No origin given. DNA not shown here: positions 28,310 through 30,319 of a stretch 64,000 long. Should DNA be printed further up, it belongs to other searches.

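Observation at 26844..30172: Accessory insertion between tsaD and groES carrying a lower-GC cobalamin-dependent radical SAM enzyme of unknown substrate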

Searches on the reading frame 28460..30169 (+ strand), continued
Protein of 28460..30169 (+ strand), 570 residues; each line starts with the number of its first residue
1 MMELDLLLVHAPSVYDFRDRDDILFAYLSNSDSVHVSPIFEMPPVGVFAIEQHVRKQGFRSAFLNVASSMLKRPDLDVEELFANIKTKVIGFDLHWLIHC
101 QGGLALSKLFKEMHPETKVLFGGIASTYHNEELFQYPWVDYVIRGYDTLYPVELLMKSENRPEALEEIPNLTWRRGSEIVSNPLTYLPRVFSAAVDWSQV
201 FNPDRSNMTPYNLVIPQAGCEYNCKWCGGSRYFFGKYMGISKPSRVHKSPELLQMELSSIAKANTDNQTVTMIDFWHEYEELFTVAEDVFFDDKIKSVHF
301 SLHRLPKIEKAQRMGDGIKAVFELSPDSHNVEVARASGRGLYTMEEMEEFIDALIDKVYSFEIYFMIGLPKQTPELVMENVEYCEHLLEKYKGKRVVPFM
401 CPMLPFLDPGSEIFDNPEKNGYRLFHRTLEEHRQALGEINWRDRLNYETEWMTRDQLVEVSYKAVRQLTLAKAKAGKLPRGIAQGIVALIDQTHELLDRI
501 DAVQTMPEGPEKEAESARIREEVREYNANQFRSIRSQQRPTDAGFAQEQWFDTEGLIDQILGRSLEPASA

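Call 15: find_encoding_contigs(protein=P0004, flank=10000, max_places=3)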
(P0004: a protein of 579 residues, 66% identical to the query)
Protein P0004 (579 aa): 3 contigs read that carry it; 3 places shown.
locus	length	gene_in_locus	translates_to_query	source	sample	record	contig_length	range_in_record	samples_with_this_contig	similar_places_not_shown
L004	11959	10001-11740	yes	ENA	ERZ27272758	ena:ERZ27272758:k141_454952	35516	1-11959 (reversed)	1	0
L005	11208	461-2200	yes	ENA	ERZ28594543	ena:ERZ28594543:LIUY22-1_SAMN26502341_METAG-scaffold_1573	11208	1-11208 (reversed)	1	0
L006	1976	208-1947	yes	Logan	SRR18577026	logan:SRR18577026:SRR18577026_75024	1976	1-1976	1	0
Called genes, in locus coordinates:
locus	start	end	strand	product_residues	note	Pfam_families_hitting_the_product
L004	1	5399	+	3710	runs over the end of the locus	PF00109:ketoacyl-synt, PF02801:Ketoacyl-synt_C, PF16197:KAsynt_C_assoc, PF22336:RhiE-like_linker, PF22621:CurL-like_PKS_C, PF00698:Acyl_transf_1, PF21089:PKS_DH_N, PF14765:PS-DH, +14 more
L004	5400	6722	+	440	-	PF00201:UDPGT (weak), PF06722:EryCIII-like_C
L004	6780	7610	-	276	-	PF00132:Hexapep, PF14602:Hexapep_2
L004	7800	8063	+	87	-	PF00550:PP-binding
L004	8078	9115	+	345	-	PF01073:3Beta_HSD, PF01370:Epimerase, PF02719:Polysacc_synt_2, PF04321:RmlD_sub_bind, PF07993:NAD_binding_4, PF16363:GDP_Man_Dehyd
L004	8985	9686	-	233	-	-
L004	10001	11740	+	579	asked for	PF02310:B12-binding, PF04055:Radical_SAM (weak)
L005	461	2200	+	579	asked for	PF02310:B12-binding, PF04055:Radical_SAM (weak)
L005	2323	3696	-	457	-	PF01041:DegT_DnrJ_EryC1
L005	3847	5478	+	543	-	PF02585:PIG-L, PF00483:NTP_transferase, PF02348:CTP_transf_3 (weak), PF12804:NTP_transf_3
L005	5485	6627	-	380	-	PF01073:3Beta_HSD, PF01370:Epimerase, PF04321:RmlD_sub_bind, PF16363:GDP_Man_Dehyd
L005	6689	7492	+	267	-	PF00975:Thioesterase, PF12697:Abhydrolase_6 (weak)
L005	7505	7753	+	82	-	-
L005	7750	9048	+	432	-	PF00109:ketoacyl-synt, PF02801:Ketoacyl-synt_C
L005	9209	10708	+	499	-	PF00246:Peptidase_M14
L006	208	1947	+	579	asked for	PF02310:B12-binding, PF04055:Radical_SAM (weak)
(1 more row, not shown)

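Call 17: find_related_loci(query=A1, collection=genome_contigs, flank=10000)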
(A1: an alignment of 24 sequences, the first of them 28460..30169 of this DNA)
Query A1 (570 aa) in genome_contigs; peptide patterns used: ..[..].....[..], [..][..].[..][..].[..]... (x = any residue, [..] = any of these).
192 stretches matched a pattern; 173 encode a relative of the query (tblastn E <= 1e-3); the best 80 are kept; 80 distinct loci.
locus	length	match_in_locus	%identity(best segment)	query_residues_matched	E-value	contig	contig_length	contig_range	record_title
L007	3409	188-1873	65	2-561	0e+0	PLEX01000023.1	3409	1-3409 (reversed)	MAG: Bryobacterales bacterium isolate bog_234 73.20110800_S3S.41_contig_13394, whole genome shotgun sequence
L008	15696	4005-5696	64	2-564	0e+0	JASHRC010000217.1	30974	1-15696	MAG: Candidatus Acidiferrales bacterium isolate JOPF091 JOPF_AWAY_contig_1089675, whole genome shotgun sequence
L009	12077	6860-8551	61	2-568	0e+0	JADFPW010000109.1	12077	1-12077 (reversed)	MAG: Planctomycetota bacterium isolate B76T1L10 B76T1L10_NODE8479, whole genome shotgun sequence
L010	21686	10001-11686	61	2-564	0e+0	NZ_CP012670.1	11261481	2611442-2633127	Sorangium cellulosum strain So ceGT47 chromosome, complete genome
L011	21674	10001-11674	56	2-561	0e+0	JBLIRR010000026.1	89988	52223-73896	MAG: bacterium isolate MF1_201910_bin_226 MF1_201910_bin_226_scaffold_26, whole genome shotgun sequence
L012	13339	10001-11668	56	2-561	0e+0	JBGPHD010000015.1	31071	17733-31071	MAG: Gemmatimonadota bacterium isolate OBJ_0618_7090110_367 k141_6713296_length_31071_cov_16.8432, whole genome shotgun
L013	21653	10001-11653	54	2-554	0e+0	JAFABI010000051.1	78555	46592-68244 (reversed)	MAG: Bacillota bacterium isolate OH_SBB_121 k127_132707, whole genome shotgun sequence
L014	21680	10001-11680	52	2-562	0e+0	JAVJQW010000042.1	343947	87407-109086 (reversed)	MAG: Deltaproteobacteria bacterium isolate D1-CHI-08 k141_8412, whole genome shotgun sequence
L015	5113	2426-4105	52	1-561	0e+0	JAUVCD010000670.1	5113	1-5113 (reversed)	MAG: Myxococcales bacterium isolate CSMAG_262 CSMAG_262_k141_5592784_length_5113_cov_5.0000, whole genome shotgun sequen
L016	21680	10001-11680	52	2-563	0e+0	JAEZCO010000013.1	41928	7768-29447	MAG: Bacillota bacterium isolate OH_CBrB_255 k127_1843669, whole genome shotgun sequence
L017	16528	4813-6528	64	5-570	0e+0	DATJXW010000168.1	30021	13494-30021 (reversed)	MAG TPA_asm: Polyangiaceae bacterium isolate SMAG_U15136 k141_376644, whole genome shotgun sequence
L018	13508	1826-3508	50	5-563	0e+0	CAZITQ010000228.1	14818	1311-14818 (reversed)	MAG TPA_asm: uncultured Rickettsiales bacterium isolate binchicken_co141_528 genome assembly, contig: NODE_16879_length_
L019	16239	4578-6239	48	4-561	3e-174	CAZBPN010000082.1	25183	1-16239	MAG TPA_asm: uncultured Rickettsiales bacterium isolate binchicken_co141_42 genome assembly, contig: NODE_8757_length_25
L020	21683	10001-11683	47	3-562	2e-173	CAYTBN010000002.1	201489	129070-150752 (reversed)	MAG TPA_asm: uncultured Rickettsiales bacterium isolate SRP308112_co1_98 genome assembly, contig: NODE_13_length_201489_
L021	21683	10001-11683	63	2-561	0e+0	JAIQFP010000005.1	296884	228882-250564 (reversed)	MAG: Terriglobia bacterium isolate SRVP_3 SR-VP_26_10_2019_C_30cm_scaffold_20, whole genome shotgun sequence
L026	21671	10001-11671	41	2-561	2e-139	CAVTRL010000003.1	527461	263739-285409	MAG: uncultured Chloroflexia bacterium isolate MFD09603.bin.1.119 genome assembly, contig: contig_15679, whole genome sh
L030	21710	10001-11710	40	2-570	4e-138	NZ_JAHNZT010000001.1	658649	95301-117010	Citreicoccus inhibens strain M34 NODE_1_length_658649_cov_17.140726, whole genome shotgun sequence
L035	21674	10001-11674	40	2-561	5e-135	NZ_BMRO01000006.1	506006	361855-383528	Actinomadura livida strain JCM 3387 sequence06, whole genome shotgun sequence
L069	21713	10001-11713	39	2-569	1e-129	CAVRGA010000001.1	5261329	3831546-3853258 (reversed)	MAG: uncultured Actinomycetota bacterium isolate MFD04967.bin.2.8 genome assembly, contig: contig_10371, whole genome sh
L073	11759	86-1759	38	2-561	1e-129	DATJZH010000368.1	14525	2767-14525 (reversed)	MAG TPA_asm: Streptosporangiaceae bacterium isolate SMAG_U15173 k141_5364832, whole genome shotgun sequence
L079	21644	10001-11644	39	2-552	2e-128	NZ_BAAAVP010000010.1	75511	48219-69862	Streptomyces mexicanus strain JCM 12681 sequence010, whole genome shotgun sequence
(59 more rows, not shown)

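Call 24: search_protein_families(library=ncbifam, proteins=[L010:14750-15892:+, L016:8424-10001:+, L011:11710-13323:+, L069:11774-13051:-, L073:6971-7858:+, L073:3917-5509:+, L073:5500-6963:+], max_evalue=0.00001)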
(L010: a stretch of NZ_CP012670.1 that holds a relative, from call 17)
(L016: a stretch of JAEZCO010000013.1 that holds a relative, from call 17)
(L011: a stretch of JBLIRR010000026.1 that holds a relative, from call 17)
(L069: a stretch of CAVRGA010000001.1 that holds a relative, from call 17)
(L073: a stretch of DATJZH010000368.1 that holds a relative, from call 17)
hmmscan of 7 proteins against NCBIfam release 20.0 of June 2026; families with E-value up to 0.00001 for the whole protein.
L010:14750-15892:+ (381 aa): 22 families
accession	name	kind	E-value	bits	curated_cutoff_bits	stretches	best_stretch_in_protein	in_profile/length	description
NF053553.1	prodigi_MBC_PigA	equivalog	7.8e-134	446.6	500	1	1-381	1-381/381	prodigiosin MBC biosynthesis dehydrogenase PigA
NF045652.1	ProlPCPDhRedW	equivalog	8e-120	400.1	650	1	9-381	4-375/376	L-prolyl-[peptidyl-carrier protein] dehydrogenase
NF042972.1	AcrlCoAredClosAcrC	equivalog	1.3e-83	280.8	640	1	1-377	1-374/378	acryloyl-CoA reductase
NF058590.1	AcCoDHFadEBacil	equivalog_domain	5.6e-71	239.8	600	2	6-311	22-323/586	acyl-CoA dehydrogenase FadE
NF045552.1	GlutCoADH_Des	equivalog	8.5e-71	239.2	470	1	1-376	1-376/387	glutaryl-CoA dehydrogenase Acd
NF043006.1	CyhCrbnylCoADH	equivalog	8.9e-66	222.4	650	1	19-377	18-373/380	cyclohexane-1-carbonyl-CoA dehydrogenase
NF042439.1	SulpropCoADesulf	equivalog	1.1e-54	185.7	600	1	14-377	2-368/379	3-sulfinopropanoyl-CoA desulfinase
TIGR03207.1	cyc_hxne_CoA_dh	equivalog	9.7e-51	172.6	575.35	1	5-377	1-369/372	cyclohexanecarboxyl-CoA dehydrogenase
NF008997.0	PRK12341.1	equivalog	1.6e-47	162.4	537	1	1-377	1-374/382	acyl-CoA dehydrogenase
NF002885.1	PRK03354.1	equivalog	1.4e-40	139.5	540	1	22-372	23-366/378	crotonobetainyl-CoA dehydrogenase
NF052270.1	Staph_DH_FadE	equivalog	1.2e-38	132.9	600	1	100-379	117-393/400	acyl-CoA dehydrogenase FadE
TIGR03203.1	pimD_small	equivalog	1e-25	90.6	652.7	1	32-352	33-349/378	pimeloyl-CoA dehydrogenase small subunit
NF049984.1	Rv1679_FadE16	equivalog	2.2e-23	83.1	600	1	31-367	19-353/371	Rv1679 family acyl-CoA dehydrogenase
TIGR03204.1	pimC_large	equivalog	1.2e-18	67.2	623.85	1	100-280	100-277/395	pimeloyl-CoA dehydrogenase large subunit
NF007000.1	PRK09463.1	subfamily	2.1e-18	66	600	1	36-346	73-399/726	acyl-CoA dehydrogenase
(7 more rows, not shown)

L016:8424-10001:+ (526 aa): 102 families (the best 25 are shown)
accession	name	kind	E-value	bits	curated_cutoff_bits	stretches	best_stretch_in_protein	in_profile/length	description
TIGR01733.1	AA-adenyl-dom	subfamily_domain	8.6e-104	347.6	317.4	1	28-456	1-409/409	amino acid adenylation domain-containing protein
NF003417.0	PRK04813.1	subfamily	7.3e-90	301.9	476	2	153-521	130-501/505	D-alanine--poly(phosphoribitol) ligase subunit DltA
TIGR01734.1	D-ala-DACP-lig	equivalog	2.8e-89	300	559.85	1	5-521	4-500/504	D-alanine--poly(phosphoribitol) ligase subunit DltA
TIGR03098.1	ligase_PEP_1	hypoth_equivalog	2.7e-85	286.8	592.35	1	2-519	1-514/517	acyl-CoA ligase (AMP-forming), exosortase A system-associated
NF004282.0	PRK05691.1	subfamily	8e-81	271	4090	1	2-521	1132-1624/4334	non-ribosomal peptide synthase/polyketide synthase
NF004837.0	PRK06187.1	subfamily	2.5e-78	263.6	476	1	2-519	9-518/531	long-chain-fatty-acid--CoA ligase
NF047350.1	aureusi_NRPS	equivalog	3.5e-76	256.3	2500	1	6-522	1439-1911/2373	aureusimine non-ribosomal peptide synthetase AusA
NF041803.1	NRPS_SolG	exception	4.1e-76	256.5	2200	1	4-521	564-1072/1163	solanimycin non-ribosomal peptide synthetase SolG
NF038078.1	NRPS_MxcG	equivalog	5.7e-75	252.5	2300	1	5-519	460-956/1442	myxochelin non-ribosomal peptide synthetase MxcG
NF007605.2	PRK10252.1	equivalog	7.4e-66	222.5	2400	2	166-520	593-958/1292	enterobactin non-ribosomal peptide synthetase EntF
NF006182.0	PRK08316.1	subfamily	5.8e-63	213.1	663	1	3-516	13-510/523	fatty acyl-CoA synthetase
NF005702.0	PRK07514.1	subfamily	2.9e-53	181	558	1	3-517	5-494/506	malonyl-CoA synthase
NF006181.0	PRK08314.1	subfamily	3e-51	174.3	705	1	3-515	26-546/563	long-chain-fatty-acid--CoA ligase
NF005801.1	PRK07656.1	equivalog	9.8e-49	166.3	657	1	5-516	5-496/500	FadD3 family acyl-CoA ligase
NF004808.0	PRK06155.1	equivalog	3.1e-48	164.4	722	1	3-518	23-517/542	ATP-dependent acyl-CoA ligase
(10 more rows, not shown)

L011:11710-13323:+ (538 aa): 100 families (the best 25 are shown)
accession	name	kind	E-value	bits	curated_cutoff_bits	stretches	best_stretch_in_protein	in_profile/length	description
NF003417.0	PRK04813.1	subfamily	2.3e-112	376.1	476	1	17-537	9-503/505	D-alanine--poly(phosphoribitol) ligase subunit DltA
TIGR01734.1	D-ala-DACP-lig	equivalog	5.4e-108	361.7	559.85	1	17-537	6-502/504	D-alanine--poly(phosphoribitol) ligase subunit DltA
TIGR01733.1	AA-adenyl-dom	subfamily_domain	1e-107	360.5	317.4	1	38-466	1-408/409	amino acid adenylation domain-containing protein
TIGR03098.1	ligase_PEP_1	hypoth_equivalog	6.9e-87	292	592.35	1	12-533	1-514/517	acyl-CoA ligase (AMP-forming), exosortase A system-associated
NF004282.0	PRK05691.1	subfamily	1.8e-82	276.5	4090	2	142-533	3836-4222/4334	non-ribosomal peptide synthase/polyketide synthase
NF041803.1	NRPS_SolG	exception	5.8e-76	255.9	2200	1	12-533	562-1070/1163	solanimycin non-ribosomal peptide synthetase SolG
NF047350.1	aureusi_NRPS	equivalog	3.1e-75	253.2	2500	1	17-534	1440-1909/2373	aureusimine non-ribosomal peptide synthetase AusA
NF038078.1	NRPS_MxcG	equivalog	1.1e-71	241.6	2300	1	16-535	461-958/1442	myxochelin non-ribosomal peptide synthetase MxcG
NF004837.0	PRK06187.1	subfamily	1e-68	231.9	476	1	11-536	8-521/531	long-chain-fatty-acid--CoA ligase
NF006182.0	PRK08316.1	subfamily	3.4e-65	220.5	663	1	10-533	10-513/523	fatty acyl-CoA synthetase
NF007605.2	PRK10252.1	equivalog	5.7e-64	216.2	2400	1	13-533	456-957/1292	enterobactin non-ribosomal peptide synthetase EntF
NF006181.0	PRK08314.1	subfamily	1.8e-53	181.7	705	1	13-535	26-552/563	long-chain-fatty-acid--CoA ligase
NF052269.1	Staph_lig_FadD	equivalog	1.6e-48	165.3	650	1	18-536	7-492/499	long-chain-fatty-acid--CoA ligase FadD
TIGR03443.1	alpha_am_amid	equivalog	1.6e-48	164.9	1030.1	3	14-404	239-648/1390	L-aminoadipate-semialdehyde dehydrogenase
NF005801.1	PRK07656.1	equivalog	1.1e-46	159.6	657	1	16-532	6-498/500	FadD3 family acyl-CoA ligase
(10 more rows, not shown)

L069:11774-13051:- (425 aa): 8 families
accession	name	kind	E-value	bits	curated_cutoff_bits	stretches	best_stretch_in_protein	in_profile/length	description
NF041177.1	Cyp119_Thmprot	equivalog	1e-35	123.2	680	1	69-394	18-340/368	cytochrome P450 Cyp119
NF041802.1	P450_SolI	exception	2.7e-35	121.6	850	1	115-408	110-409/424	solanimycin biosynthesis cytochrome P450 SolI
NF045816.1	PentlenlactSyn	equivalog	4.9e-33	114.4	700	1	116-414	85-387/396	pentalenolactone synthase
TIGR04538.1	P450_cycloAA_1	subfamily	1.3e-31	109.8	500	1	43-420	5-392/395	cytochrome P450, cyclodipeptide synthase-associated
TIGR04458.1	CYP450_TxtE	equivalog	7.8e-28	97.2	500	1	41-422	5-402/403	4-nitrotryptophan synthase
TIGR04515.1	P450_rel_GT_act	subfamily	1.6e-24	87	343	1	47-420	31-385/386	P450-derived glycosyltransferase activator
NF050147.1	aminopyruv_ApyO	equivalog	1.1e-07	30.9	525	1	242-412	221-410/444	RiPP biosynthesis cytochrome P450 ApyO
NF051859.1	AlbFlvMonOxTrpSyn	equivalog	2.3e-06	26.5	700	0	115-178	101-163/457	bifunctional albaflavenone monooxygenase/terpene synthase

L073:6971-7858:+ (296 aa): 4 families
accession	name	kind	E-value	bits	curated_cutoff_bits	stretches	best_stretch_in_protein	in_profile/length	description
NF045636.1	isoglutsynth_GatD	equivalog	4.1e-49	167.2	400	1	6-224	16-232/258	lipid II isoglutaminyl synthase subunit GatD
NF052463.1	L2IsogltmlsynGatDStaph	equivalog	2.7e-47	161.6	450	1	8-242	2-229/237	lipid II isoglutaminyl synthase subunit GatD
NF001989.1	PRK00784.1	equivalog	1.5e-13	50.2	273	1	53-216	283-436/480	cobyric acid synthase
TIGR00313.1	cobQ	equivalog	8.3e-10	38.1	309.9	1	53-200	281-424/477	cobyric acid synthase CobQ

L073:3917-5509:+ (531 aa): 5 families
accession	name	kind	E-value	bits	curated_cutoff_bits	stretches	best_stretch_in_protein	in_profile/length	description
NF052646.1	DABADecarRhbB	equivalog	1.3e-42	146.1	900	1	133-496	135-481/491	L-2,4-diaminobutyrate decarboxylase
TIGR03799.1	NOD_PanD_pyr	equivalog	1.2e-32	113.1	606.1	1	160-437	165-444/522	pyridoxal-dependent aspartate 1-decarboxylase PanP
TIGR03812.1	tyr_de_CO2_Arch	equivalog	1.8e-19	69.9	299.4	1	133-410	57-307/375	tyrosine decarboxylase MfnA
NF002748.0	PRK02769.1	equivalog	3.3e-10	39.2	305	1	136-330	66-245/382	histidine decarboxylase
TIGR03811.1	tyr_de_CO2_Ent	equivalog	9.1e-06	24.4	905.3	0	207-293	233-326/608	tyrosine decarboxylase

L073:5500-6963:+ (488 aa): 18 families
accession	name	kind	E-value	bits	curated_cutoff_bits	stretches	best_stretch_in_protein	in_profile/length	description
NF045635.1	isoglutsynth_MurT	equivalog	3e-64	217.6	800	1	28-480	6-440/447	lipid II isoglutaminyl synthase subunit MurT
NF052464.1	L2IsogltmlsynMurTStaph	equivalog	6.9e-57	193.2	800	1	34-431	10-387/435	lipid II isoglutaminyl synthase subunit MurT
NF053645.1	pMurC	equivalog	8e-32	110.6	560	1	77-378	105-391/492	pseudomurein biosynthesis peptide ligase pMurC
NF008896.0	PRK11929.1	equivalog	7.3e-22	77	1023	1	75-376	605-859/965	bifunctional UDP-N-acetylmuramoyl-L-alanyl-D-glutamate--2,6-diaminopimelate ligase MurE/UDP-N-acetylmuramoyl-tripeptide--D-alanyl-D-alanine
TIGR01082.1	murC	equivalog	1.9e-16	60.2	335.1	1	73-229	99-245/449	UDP-N-acetylmuramate--L-alanine ligase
NF008041.0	PRK10773.1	equivalog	5.7e-16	58.3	551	1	269-357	248-331/453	UDP-N-acetylmuramoyl-tripeptide--D-alanyl-D-alanine ligase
TIGR01143.1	murF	subfamily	2.7e-15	56.2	288.6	1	73-221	73-219/418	UDP-N-acetylmuramoyl-tripeptide--D-alanyl-D-alanine ligase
TIGR01085.1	murE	subfamily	1.3e-13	50.7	257.3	1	281-374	263-354/472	UDP-N-acetylmuramyl-tripeptide synthetase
NF001126.0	PRK00139.1-4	equivalog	7e-13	47.9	373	0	280-364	273-354/486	UDP-N-acetylmuramoyl-L-alanyl-D-glutamate--2,6-diaminopimelate ligase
TIGR02068.2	cya_phycin_syn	equivalog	5.2e-11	41.3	850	1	77-220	482-634/862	cyanophycin synthetase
NF053647.1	pMurD2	equivalog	2.9e-10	39.6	550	1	75-208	100-225/405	pseudomurein biosynthesis peptide ligase pMurD2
NF001124.0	PRK00139.1-2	equivalog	6.8e-10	38.3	476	1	274-374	275-373/500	UDP-N-acetylmuramoyl-L-alanyl-D-glutamate--2,6-diaminopimelate ligase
NF053648.1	pMurE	equivalog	1.2e-09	37.5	600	1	71-373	95-349/464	pseudomurein biosynthesis peptide ligase pMurE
TIGR01087.1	murD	equivalog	1.3e-09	37.7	211.95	1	73-212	103-231/441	UDP-N-acetylmuramoyl-L-alanine--D-glutamate ligase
NF010623.0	PRK14016.1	subfamily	3.1e-09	35.5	877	1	77-231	483-645/871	cyanophycin synthetase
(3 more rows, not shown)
